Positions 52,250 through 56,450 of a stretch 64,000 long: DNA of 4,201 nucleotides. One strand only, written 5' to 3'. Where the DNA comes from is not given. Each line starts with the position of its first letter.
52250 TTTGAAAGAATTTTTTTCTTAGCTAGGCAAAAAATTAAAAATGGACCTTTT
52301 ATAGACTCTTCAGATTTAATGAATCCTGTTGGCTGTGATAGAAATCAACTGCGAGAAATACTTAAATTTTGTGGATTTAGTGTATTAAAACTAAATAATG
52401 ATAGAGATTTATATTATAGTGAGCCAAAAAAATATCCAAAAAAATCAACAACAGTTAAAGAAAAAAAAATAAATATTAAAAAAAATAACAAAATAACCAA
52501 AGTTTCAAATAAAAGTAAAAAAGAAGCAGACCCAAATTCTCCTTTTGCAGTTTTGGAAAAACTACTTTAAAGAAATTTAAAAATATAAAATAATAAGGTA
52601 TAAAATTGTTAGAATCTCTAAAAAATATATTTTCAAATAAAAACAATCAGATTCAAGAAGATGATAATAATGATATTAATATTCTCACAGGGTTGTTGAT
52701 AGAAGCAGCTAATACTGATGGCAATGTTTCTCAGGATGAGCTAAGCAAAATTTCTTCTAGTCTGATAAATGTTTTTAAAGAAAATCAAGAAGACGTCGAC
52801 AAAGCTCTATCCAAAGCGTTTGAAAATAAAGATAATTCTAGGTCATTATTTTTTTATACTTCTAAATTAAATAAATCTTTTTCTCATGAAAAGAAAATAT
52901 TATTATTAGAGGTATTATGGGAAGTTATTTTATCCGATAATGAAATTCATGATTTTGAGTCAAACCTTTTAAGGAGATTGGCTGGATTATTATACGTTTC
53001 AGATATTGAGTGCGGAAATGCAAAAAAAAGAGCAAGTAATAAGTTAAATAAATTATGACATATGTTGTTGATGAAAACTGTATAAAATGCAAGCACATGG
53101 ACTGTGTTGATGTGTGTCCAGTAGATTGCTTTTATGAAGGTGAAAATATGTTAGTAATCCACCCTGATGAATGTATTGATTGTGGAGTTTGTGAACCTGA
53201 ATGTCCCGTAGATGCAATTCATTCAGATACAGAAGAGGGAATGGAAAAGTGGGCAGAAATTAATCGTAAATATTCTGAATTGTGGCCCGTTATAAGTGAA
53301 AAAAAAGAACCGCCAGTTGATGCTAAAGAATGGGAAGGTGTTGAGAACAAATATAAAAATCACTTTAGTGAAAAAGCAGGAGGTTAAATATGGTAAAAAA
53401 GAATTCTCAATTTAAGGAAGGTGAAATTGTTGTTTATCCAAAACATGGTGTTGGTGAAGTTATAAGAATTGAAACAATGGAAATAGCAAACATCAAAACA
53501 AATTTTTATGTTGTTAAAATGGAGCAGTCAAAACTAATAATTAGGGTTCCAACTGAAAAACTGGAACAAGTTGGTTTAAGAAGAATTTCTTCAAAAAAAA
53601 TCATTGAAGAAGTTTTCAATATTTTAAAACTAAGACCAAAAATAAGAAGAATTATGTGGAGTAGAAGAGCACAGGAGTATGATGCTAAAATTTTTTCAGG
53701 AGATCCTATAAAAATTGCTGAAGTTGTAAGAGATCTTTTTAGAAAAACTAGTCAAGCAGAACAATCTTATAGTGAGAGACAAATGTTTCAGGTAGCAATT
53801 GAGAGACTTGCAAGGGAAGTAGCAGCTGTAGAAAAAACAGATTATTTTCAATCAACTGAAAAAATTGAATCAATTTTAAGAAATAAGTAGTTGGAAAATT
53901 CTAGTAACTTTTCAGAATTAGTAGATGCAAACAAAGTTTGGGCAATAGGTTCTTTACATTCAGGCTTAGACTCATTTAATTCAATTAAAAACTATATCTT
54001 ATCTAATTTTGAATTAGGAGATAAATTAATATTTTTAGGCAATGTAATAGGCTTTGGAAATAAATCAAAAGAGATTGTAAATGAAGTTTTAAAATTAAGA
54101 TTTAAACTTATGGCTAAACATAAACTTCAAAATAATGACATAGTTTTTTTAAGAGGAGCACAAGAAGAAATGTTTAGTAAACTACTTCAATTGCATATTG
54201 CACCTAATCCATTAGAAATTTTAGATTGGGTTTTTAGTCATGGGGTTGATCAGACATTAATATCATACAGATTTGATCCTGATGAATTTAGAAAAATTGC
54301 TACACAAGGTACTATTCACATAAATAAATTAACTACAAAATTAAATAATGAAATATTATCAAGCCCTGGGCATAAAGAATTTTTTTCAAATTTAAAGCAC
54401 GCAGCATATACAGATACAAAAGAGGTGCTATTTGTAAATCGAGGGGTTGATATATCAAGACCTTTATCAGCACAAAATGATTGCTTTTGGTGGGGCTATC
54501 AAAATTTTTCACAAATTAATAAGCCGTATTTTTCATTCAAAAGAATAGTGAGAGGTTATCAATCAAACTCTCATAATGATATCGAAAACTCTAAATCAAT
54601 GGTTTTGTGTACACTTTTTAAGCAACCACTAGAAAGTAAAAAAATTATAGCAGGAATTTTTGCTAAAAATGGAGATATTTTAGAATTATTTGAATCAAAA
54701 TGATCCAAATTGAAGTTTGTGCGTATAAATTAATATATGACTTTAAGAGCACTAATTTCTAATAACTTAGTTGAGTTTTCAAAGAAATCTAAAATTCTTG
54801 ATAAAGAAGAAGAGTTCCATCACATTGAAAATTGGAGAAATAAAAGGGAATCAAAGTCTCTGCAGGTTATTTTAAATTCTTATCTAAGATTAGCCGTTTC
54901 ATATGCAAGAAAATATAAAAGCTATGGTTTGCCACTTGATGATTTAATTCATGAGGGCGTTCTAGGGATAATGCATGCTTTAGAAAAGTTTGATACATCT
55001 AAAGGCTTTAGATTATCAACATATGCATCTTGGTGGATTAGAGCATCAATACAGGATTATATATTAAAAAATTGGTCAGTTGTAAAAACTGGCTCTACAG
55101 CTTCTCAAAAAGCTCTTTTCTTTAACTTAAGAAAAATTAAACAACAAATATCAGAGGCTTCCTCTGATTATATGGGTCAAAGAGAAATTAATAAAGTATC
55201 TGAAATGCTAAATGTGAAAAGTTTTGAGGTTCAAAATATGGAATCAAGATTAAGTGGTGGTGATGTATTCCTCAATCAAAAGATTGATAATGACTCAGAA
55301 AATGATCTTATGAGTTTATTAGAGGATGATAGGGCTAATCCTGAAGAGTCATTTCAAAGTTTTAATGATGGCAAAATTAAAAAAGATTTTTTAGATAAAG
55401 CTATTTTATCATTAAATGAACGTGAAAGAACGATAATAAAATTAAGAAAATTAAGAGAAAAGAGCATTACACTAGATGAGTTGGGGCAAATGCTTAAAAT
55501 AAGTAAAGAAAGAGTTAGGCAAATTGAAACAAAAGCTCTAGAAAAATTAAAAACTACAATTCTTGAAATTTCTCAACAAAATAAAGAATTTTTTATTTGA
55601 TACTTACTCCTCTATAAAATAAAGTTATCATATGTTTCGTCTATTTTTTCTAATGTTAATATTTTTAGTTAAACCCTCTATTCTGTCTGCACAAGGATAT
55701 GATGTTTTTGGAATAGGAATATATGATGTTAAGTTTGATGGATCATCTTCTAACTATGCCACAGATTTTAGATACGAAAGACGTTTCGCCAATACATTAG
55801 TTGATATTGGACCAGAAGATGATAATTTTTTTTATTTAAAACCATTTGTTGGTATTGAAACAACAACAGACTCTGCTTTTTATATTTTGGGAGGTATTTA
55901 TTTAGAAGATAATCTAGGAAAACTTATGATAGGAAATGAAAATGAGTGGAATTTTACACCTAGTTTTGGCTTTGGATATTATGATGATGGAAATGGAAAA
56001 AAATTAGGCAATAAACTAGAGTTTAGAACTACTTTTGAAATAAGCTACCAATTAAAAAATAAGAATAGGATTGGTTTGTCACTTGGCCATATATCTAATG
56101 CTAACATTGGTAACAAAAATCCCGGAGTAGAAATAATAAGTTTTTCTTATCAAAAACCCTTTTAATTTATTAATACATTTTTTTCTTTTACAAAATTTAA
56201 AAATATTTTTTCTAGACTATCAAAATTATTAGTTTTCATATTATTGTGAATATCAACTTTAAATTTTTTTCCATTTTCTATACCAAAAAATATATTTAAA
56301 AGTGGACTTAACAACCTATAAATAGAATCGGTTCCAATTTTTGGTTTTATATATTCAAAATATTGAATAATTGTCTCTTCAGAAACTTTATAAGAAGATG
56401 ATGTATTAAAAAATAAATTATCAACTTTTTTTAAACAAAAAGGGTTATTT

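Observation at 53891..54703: Apparent pseudo-phosphoesterase (ApaH/PPP-like fold, metal ligands replaced) sandwiched between carD and rpoH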

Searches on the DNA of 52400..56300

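Call 59: search_rna_families(source=window, start=52400, end=56300, threshold=evalue, max_evalue=1)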
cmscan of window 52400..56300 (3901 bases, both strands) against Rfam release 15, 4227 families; matches with E-value up to 1: 0.
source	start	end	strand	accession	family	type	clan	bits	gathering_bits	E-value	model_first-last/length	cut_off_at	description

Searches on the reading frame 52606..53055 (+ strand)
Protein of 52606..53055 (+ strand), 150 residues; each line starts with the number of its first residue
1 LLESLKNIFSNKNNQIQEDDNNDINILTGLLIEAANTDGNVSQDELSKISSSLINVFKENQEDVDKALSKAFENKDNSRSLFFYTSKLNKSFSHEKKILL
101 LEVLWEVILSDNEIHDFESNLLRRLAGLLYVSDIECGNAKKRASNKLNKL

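Call 3: search_protein_families(library=pfam, proteins=[window:52606-53055:+], max_evalue=1)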
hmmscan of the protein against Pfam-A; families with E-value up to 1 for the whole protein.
window:52606-53055:+ (150 aa): 3 families
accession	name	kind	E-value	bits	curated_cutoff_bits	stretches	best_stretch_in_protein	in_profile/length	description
PF05099.18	TerB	-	2.3e-23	83.2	24.4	1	28-140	5-117/118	Tellurite resistance protein TerB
PF04391.17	DUF533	-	0.0092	16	29.6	1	18-70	64-118/178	Protein of unknown function (DUF533)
PF23054.1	UBA_N4BP1_C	-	0.028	14.6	27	0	45-71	6-32/47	N4BP1, C-terminal UBA domain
